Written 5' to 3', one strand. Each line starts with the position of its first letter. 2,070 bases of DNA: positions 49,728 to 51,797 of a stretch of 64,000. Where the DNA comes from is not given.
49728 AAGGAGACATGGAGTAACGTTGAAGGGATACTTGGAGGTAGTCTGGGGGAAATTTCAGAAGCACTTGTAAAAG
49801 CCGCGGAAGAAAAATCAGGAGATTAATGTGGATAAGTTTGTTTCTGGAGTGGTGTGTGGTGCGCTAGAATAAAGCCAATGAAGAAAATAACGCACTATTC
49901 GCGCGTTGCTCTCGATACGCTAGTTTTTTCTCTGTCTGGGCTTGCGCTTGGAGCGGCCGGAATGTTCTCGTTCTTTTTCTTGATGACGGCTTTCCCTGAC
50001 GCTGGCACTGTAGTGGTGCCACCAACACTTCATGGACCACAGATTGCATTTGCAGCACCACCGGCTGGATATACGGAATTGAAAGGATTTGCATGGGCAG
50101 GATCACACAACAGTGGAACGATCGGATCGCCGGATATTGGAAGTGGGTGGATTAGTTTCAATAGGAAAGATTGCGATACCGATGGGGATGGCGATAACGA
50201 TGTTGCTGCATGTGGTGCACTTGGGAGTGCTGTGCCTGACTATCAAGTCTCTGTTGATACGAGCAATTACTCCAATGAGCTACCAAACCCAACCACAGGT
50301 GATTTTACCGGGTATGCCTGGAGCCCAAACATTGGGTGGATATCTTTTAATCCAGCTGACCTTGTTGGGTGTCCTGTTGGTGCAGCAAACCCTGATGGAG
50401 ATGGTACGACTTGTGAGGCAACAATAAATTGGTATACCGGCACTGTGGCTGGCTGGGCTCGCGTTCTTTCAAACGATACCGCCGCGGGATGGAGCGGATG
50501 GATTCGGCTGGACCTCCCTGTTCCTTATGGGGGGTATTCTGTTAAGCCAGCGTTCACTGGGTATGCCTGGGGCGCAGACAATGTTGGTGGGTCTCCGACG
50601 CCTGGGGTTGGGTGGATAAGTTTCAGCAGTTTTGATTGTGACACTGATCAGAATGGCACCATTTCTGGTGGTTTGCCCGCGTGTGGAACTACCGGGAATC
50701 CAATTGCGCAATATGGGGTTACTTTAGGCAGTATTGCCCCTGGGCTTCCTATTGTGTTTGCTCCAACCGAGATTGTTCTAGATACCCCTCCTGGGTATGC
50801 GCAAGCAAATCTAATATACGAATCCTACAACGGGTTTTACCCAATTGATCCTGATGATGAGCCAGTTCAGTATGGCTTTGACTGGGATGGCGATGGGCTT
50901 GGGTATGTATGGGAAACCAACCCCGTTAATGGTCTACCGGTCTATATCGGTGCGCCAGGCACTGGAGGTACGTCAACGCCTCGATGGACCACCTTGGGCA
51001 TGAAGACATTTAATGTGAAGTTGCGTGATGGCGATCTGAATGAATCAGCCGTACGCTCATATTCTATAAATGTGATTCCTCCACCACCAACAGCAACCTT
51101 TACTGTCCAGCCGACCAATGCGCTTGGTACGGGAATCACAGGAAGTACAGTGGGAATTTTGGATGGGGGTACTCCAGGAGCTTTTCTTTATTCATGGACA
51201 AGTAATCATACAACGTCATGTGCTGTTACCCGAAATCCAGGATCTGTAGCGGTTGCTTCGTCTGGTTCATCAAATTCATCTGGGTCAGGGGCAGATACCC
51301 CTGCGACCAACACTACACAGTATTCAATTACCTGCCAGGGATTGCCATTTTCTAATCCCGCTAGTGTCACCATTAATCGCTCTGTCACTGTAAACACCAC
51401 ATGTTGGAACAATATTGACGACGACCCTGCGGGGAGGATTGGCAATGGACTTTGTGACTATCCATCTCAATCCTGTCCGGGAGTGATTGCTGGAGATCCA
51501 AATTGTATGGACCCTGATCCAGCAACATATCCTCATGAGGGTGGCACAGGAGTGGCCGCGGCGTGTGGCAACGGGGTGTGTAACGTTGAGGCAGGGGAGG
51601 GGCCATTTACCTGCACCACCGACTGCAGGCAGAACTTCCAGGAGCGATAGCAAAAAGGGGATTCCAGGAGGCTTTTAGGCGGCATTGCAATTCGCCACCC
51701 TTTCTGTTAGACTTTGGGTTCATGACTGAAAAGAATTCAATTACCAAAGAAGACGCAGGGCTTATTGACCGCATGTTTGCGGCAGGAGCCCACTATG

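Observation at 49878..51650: Large secreted protein with a novel G[FY]AW...GWISF repeat and Cys-rich tail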

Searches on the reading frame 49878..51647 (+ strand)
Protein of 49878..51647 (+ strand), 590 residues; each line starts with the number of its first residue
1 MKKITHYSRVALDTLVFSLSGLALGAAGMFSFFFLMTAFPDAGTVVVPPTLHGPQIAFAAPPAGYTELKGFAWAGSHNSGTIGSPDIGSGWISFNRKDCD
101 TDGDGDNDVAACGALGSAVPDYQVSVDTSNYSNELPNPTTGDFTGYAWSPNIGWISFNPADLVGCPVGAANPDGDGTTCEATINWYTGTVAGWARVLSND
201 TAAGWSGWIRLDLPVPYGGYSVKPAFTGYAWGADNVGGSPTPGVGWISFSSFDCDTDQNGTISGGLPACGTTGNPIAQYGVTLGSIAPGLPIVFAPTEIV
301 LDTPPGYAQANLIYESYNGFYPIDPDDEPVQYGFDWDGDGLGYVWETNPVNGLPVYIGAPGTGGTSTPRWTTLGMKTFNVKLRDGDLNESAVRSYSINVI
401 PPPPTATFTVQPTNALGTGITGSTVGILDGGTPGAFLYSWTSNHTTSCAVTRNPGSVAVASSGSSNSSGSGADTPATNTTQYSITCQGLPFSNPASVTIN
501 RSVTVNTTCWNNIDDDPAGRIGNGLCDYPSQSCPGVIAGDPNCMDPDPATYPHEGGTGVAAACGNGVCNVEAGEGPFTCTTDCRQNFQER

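Call 3: search_protein_families(library=pfam, proteins=[window:49878-51647:+], max_evalue=10)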
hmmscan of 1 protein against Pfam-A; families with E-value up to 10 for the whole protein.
window:49878-51647:+ (590 aa): 0 families

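Call 4: search_protein_families(library=ncbifam, proteins=[window:49878-51647:+], max_evalue=10)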
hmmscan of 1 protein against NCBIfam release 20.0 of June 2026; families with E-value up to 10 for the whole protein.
window:49878-51647:+ (590 aa): 0 families

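Call 5: search_solved_structures(query=window:49878-51647:+, max_evalue=10)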
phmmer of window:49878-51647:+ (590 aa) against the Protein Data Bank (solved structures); distinct sequences matched with E-value up to 10: 0.

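Call 6: find_homologous_proteins(query=window:49878-51647:+, max_evalue=0.001)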
Query window:49878-51647:+ (590 aa): 129 proteins with E <= 0.001 among 8000 candidates; the best 120 are listed.
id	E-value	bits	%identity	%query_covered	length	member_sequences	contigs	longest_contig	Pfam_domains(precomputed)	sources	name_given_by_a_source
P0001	0.0e+0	1355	99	100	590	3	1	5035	-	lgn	-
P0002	1.0e-24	105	43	20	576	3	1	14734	-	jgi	jgi:hypothetical protein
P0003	3.4e-23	100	34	34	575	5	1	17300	-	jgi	jgi:hypothetical protein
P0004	2.7e-20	91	33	32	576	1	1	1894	-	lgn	-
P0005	6.2e-20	89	36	43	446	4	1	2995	PF25788.3,PF18911.7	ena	-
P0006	2.6e-19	87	31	42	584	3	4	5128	-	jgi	jgi:hypothetical protein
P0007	3.6e-19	87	32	34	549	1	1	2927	-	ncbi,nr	ncbi:MAG: hypothetical protein PF549_01485 [Patescibacteria group bacterium]|nr:hypothetical protein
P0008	4.6e-19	87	32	34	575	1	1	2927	-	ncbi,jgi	jgi:hypothetical protein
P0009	1.0e-18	85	40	34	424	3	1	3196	PF25788.3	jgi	-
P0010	1.5e-17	82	32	43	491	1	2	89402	-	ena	-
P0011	9.0e-16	76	34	16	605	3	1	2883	-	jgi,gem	-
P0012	1.6e-15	75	37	35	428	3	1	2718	PF00801.27,PF18911.7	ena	-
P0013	6.5e-15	73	39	27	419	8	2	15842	PF00801.27,PF25788.3,PF18911.7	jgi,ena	-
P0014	1.4e-14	72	45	21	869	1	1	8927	PF12810.14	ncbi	-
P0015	1.7e-14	71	31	40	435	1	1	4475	-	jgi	jgi:hypothetical protein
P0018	1.6e-13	68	40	31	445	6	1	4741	PF25788.3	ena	-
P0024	8.5e-12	63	34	37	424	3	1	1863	-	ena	-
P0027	1.9e-11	61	49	19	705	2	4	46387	PF00801.27,PF25788.3,PF18911.7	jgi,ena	-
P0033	7.0e-11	60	38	31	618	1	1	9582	PF18998.7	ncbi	-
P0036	2.1e-10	58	33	47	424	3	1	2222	PF25788.3,PF18911.7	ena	-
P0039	5.3e-10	57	39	24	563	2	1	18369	PF13385.14,PF25788.3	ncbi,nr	ncbi:MAG: LamG domain-containing protein, partial [Candidatus Pacebacteria bacterium]|nr:LamG domain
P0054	4.2e-8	50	36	34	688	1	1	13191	PF13517.13,PF25788.3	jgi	-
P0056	4.8e-8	50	32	28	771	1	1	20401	-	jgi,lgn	jgi:hypothetical protein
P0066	2.1e-7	48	38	23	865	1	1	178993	PF13229.13,PF05048.20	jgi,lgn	jgi:parallel beta-helix repeat protein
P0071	7.5e-7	46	37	18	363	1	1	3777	-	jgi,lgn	jgi:hypothetical protein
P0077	1.2e-6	46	31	46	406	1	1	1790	-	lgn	-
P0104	3.2e-5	41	35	32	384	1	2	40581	-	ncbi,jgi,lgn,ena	-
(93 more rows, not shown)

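Call 11: search_protein_families(library=pfam, proteins=[P0005, P0013, P0027, P0039, P0009, P0014, P0066, P0002, P0033, P0054], max_evalue=0.01)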
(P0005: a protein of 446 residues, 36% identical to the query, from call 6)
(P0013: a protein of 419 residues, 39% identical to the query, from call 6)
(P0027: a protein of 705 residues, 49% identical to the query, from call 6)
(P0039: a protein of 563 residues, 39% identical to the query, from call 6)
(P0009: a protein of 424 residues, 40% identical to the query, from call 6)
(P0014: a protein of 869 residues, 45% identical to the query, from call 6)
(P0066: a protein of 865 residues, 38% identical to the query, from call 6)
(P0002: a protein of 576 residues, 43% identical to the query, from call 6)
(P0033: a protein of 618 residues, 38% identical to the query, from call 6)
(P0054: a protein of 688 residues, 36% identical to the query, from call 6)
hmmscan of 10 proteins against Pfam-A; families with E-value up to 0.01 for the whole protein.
P0005 (446 aa): 3 families
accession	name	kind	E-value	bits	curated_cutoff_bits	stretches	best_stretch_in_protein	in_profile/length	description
PF25788.1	Ig_Rha78A_N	-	1.1e-15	58.2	27.4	1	226-323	16-103/105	Rha78A-like, N-terminal immunoglobulin domain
PF18911.6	PKD_4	-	6.8e-06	26.5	27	1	376-432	32-82/85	PKD domain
PF00801.26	PKD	-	0.00017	21.9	23.5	1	377-424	28-71/80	PKD domain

P0013 (419 aa): 3 families
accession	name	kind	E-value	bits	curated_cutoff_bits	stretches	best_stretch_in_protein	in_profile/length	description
PF18911.6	PKD_4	-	4.9e-09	36.6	27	1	341-397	28-77/85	PKD domain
PF25788.1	Ig_Rha78A_N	-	6.1e-08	33.3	27.4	1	196-303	19-103/105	Rha78A-like, N-terminal immunoglobulin domain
PF00801.26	PKD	-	3.6e-07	30.5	23.5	1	341-394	25-71/80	PKD domain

P0027 (705 aa): 3 families
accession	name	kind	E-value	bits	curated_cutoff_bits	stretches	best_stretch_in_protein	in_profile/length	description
PF18911.6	PKD_4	-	3.3e-14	53.1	27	1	618-680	13-75/85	PKD domain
PF25788.1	Ig_Rha78A_N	-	2.3e-07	31.4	27.4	1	511-602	16-101/105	Rha78A-like, N-terminal immunoglobulin domain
PF00801.26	PKD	-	2.9e-07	30.8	23.5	1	622-678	14-70/80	PKD domain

P0039 (563 aa): 3 families
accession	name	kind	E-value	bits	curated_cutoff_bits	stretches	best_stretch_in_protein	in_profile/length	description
PF13385.13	Laminin_G_3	-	7.3e-24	85.1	27.6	1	66-226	1-151/151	Concanavalin A-like lectin/glucanases superfamily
PF25788.1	Ig_Rha78A_N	-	9.2e-09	36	27.4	1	404-501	6-100/105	Rha78A-like, N-terminal immunoglobulin domain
PF00354.24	Pentaxin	-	0.00018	21.7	25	1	70-227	12-165/194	Pentaxin family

P0009 (424 aa): 1 family
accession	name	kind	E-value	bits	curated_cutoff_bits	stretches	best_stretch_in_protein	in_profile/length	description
PF25788.1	Ig_Rha78A_N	-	7.9e-14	52.2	27.4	1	218-308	21-101/105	Rha78A-like, N-terminal immunoglobulin domain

P0014 (869 aa): 2 families
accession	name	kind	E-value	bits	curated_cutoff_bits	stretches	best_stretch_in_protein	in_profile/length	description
PF12810.13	ALK_LTK_GRD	-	8.4e-15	55.9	24.5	1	340-559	12-214/243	ALK/LTK, Glycine-rich domain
PF25788.1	Ig_Rha78A_N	-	0.0001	22.9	27.4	0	644-685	18-57/105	Rha78A-like, N-terminal immunoglobulin domain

P0066 (865 aa): 2 families
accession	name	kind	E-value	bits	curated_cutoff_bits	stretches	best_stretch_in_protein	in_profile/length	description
PF13229.12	Beta_helix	-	5.9e-23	81.7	25.9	2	195-339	16-157/158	Right handed beta helix region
PF05048.19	NosD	-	1.3e-16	61.1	23.6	2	216-365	25-173/212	Periplasmic copper-binding protein (NosD)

P0002 (576 aa): 1 family
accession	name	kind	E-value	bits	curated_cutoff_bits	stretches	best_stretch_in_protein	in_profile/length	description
PF16655.11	PhoD_N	-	0.0013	19.6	30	0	479-537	26-84/90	PhoD-like phosphatase, N-terminal domain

P0033 (618 aa): 2 families
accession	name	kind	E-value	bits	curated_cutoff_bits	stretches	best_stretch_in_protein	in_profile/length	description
PF18998.6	Flg_new_2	-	9.5e-19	67.6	23.6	2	288-366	3-72/73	Divergent InlB B-repeat domain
PF09479.16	Flg_new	-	0.0008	19.9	27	0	311-348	12-49/65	Listeria-Bacteroides repeat domain (List_Bact_rpt)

P0054 (688 aa): 4 families
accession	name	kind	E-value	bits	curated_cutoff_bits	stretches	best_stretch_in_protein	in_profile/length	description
PF13517.12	FG-GAP_3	-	3e-29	101.8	26.9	5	202-261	1-60/61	FG-GAP-like repeat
PF25788.1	Ig_Rha78A_N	-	2.6e-07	31.3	27.4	1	519-598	20-101/105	Rha78A-like, N-terminal immunoglobulin domain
PF00801.26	PKD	-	3.5e-05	24.2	23.5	1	628-670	28-79/80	PKD domain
PF18911.6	PKD_4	-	0.00047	20.6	27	1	628-671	33-83/85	PKD domain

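Call 25: find_encoding_contigs(protein=P0001, flank=5000, max_places=3)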
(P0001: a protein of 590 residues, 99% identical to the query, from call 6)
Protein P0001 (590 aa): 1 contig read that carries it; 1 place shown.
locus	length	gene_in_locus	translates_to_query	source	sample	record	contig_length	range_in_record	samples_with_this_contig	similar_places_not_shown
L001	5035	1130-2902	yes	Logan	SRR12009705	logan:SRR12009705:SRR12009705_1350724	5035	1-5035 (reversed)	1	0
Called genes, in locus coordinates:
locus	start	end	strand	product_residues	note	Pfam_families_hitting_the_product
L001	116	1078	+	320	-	PF03462:PCRF, PF00472:RF-1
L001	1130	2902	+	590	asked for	-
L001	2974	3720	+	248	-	PF00318:Ribosomal_S2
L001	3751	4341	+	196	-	PF25025:EF-Ts_N (weak), PF00889:EF_TS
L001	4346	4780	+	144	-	-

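Call 52: search_protein_families(library=ncbifam, proteins=[P0009, P0005, P0013, P0018, P0036, P0024], max_evalue=1)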
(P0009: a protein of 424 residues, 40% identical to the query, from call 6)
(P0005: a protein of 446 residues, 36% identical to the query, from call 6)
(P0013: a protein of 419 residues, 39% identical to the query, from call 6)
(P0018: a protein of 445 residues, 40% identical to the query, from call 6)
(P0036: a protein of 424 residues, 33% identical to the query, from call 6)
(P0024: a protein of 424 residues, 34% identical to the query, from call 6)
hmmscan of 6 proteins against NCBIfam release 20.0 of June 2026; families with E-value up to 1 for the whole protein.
P0009 (424 aa): 2 families
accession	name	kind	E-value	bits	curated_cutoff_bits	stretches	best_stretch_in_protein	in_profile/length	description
NF041573.1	rhamnosid_Stmyc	equivalog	1.2e-11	43.2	1720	1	218-322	25-123/1028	alpha-L-rhamnosidase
NF041572.1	rhamnosid_Flavobac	equivalog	5.5e-06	24.7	1800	1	217-309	45-133/946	alpha-L-rhamnosidase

P0005 (446 aa): 2 families
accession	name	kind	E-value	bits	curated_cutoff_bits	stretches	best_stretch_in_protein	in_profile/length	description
NF041573.1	rhamnosid_Stmyc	equivalog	5.8e-10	37.6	1720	1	225-362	19-146/1028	alpha-L-rhamnosidase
NF041572.1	rhamnosid_Flavobac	equivalog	3.1e-09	35.5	1800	1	228-323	43-134/946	alpha-L-rhamnosidase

P0013 (419 aa): 2 families
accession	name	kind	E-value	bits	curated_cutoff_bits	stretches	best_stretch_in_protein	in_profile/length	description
NF041573.1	rhamnosid_Stmyc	equivalog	0.00013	19.9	1720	1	239-306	53-114/1028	alpha-L-rhamnosidase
NF041700.1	Shig_StxB_1e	exception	0.25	11.4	203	0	1-21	1-21/89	Shiga toxin Stx1e subunit B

P0018 (445 aa): 1 family
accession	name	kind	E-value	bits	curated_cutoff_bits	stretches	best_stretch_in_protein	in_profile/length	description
NF041572.1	rhamnosid_Flavobac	equivalog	0.0019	16.3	1800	1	222-298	42-121/946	alpha-L-rhamnosidase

P0036 (424 aa): 3 families
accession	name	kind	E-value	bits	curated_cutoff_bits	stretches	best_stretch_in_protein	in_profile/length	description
NF041573.1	rhamnosid_Stmyc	equivalog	1.3e-06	26.6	1720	1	234-300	27-99/1028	alpha-L-rhamnosidase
NF041572.1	rhamnosid_Flavobac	equivalog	0.026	12.6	1800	1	230-321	45-145/946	alpha-L-rhamnosidase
NF050071.1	SLayAPLBA0864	equivalog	0.042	12.4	850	1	23-64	424-465/498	LBA0864 family S-layer associated protein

P0024 (424 aa): 0 families

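Call 59: search_protein_families(library=pfam, proteins=[P0056, P0077, P0071, P0104], max_evalue=1)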
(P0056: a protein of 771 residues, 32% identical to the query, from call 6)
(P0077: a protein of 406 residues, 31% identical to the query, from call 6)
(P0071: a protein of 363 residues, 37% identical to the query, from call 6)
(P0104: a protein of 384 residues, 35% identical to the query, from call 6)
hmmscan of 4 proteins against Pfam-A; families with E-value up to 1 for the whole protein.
P0056 (771 aa): 1 family
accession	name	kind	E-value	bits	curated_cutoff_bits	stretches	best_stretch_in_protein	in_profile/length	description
PF20009.4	GEVED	-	0.12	13.7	24.4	1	65-118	6-62/78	GEVED domain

P0077 (406 aa): 1 family
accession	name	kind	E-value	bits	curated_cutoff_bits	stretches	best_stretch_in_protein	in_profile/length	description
PF06504.17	RepC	-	0.3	10.7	22.8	0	39-66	207-232/272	Replication protein C (RepC)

P0071 (363 aa): 0 families

P0104 (384 aa): 0 families

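Call 76: search_protein_families(library=pfam, alignment_id=A4, max_evalue=0.0001)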
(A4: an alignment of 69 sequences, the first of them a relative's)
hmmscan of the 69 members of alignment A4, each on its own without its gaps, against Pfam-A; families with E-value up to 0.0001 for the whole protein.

A. member 1, P0002 (576 aa): 0 families

B. families by the number of members that match (of 69 scanned): 22 families
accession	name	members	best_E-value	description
PF25788.1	Ig_Rha78A_N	22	8.5e-11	Rha78A-like, N-terminal immunoglobulin domain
PF18911.6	PKD_4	16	8e-27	PKD domain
PF00801.26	PKD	12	1.4e-20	PKD domain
PF13385.13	Laminin_G_3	3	2.1e-37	Concanavalin A-like lectin/glucanases superfamily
PF00041.27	fn3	2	1e-10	Fibronectin type III domain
PF13517.12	FG-GAP_3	1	3e-29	FG-GAP-like repeat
PF18884.5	TSP3_bac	1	5.6e-28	Bacterial TSP3 repeat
PF10102.14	DUF2341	1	2.8e-24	Domain of unknown function (DUF2341)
PF13229.12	Beta_helix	1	5.9e-23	Right handed beta helix region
PF18998.6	Flg_new_2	1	9.5e-19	Divergent InlB B-repeat domain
PF05048.19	NosD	1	1.3e-16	Periplasmic copper-binding protein (NosD)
PF07705.17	CARDB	1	2.5e-15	CARDB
PF12810.13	ALK_LTK_GRD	1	8.4e-15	ALK/LTK, Glycine-rich domain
PF02368.24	Big_2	1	1.7e-09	Bacterial Ig-like domain (group 2)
PF22352.2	K319L-like_PKD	1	8.7e-08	K319L-like, PKD domain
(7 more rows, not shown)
